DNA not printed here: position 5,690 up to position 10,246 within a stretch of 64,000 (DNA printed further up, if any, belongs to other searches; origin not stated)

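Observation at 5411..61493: Six cargo-linked mini-proteins that look like free-standing C-terminal sorting tags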

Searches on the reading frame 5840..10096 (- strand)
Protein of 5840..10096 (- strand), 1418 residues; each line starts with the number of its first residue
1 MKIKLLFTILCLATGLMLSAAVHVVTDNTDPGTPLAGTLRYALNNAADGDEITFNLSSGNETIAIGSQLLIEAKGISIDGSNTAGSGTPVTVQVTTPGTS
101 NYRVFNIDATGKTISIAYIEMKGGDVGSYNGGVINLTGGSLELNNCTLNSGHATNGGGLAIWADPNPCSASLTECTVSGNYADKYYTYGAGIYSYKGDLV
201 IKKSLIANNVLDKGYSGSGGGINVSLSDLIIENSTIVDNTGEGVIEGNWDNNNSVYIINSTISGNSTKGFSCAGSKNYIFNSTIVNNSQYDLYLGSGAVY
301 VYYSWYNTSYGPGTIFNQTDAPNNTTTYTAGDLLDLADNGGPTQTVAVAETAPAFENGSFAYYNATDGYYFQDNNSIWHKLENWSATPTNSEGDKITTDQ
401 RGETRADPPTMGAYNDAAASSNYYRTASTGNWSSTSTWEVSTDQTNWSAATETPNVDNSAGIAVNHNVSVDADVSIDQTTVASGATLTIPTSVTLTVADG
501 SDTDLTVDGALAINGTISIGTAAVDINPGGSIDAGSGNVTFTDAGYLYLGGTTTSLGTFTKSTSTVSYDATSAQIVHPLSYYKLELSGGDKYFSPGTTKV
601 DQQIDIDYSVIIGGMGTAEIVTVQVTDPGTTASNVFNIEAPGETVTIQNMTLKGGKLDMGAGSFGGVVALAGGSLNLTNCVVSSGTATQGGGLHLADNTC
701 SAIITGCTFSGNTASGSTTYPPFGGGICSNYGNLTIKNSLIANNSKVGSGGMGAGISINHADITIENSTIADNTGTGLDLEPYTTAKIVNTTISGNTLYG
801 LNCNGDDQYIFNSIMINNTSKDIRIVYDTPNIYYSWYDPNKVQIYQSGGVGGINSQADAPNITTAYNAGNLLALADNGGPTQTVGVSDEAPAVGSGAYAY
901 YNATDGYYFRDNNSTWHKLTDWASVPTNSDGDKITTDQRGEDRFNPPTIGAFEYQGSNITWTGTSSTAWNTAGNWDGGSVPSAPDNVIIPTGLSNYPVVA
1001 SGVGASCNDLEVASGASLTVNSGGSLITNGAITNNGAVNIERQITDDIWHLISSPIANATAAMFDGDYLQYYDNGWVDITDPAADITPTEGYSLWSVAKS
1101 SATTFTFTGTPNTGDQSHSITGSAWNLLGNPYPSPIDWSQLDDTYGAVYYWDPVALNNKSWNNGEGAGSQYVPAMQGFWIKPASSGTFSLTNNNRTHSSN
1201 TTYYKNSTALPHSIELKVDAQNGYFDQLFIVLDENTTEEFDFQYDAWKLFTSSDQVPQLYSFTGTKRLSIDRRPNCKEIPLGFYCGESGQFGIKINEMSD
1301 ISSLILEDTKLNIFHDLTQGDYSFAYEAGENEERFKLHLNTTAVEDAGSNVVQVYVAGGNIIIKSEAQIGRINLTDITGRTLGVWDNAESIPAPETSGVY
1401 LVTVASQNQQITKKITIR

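Call 10: search_protein_families(library=pfam, proteins=[window:5840-10096:-], max_evalue=0.01)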
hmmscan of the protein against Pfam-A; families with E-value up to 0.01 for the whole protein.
window:5840-10096:- (1418 aa): 1 family
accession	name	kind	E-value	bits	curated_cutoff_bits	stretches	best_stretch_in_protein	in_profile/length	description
PF13229.12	Beta_helix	-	4.1e-14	52.9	25.9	2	644-818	10-156/158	Right handed beta helix region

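Call 11: search_protein_families(library=ncbifam, proteins=[window:5840-10096:-], max_evalue=0.01)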
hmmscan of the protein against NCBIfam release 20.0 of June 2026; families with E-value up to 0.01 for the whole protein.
window:5840-10096:- (1418 aa): 2 families
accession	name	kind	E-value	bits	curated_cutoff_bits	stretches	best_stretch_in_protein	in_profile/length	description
NF041518.1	choice_anch_Q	domain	1.2e-15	57.5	25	2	333-371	4-32/58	choice-of-anchor Q domain-containing protein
TIGR04183.1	Por_Secre_tail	domain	8.4e-05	22.5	23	1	1361-1417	12-71/72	T9SS type A sorting domain-containing protein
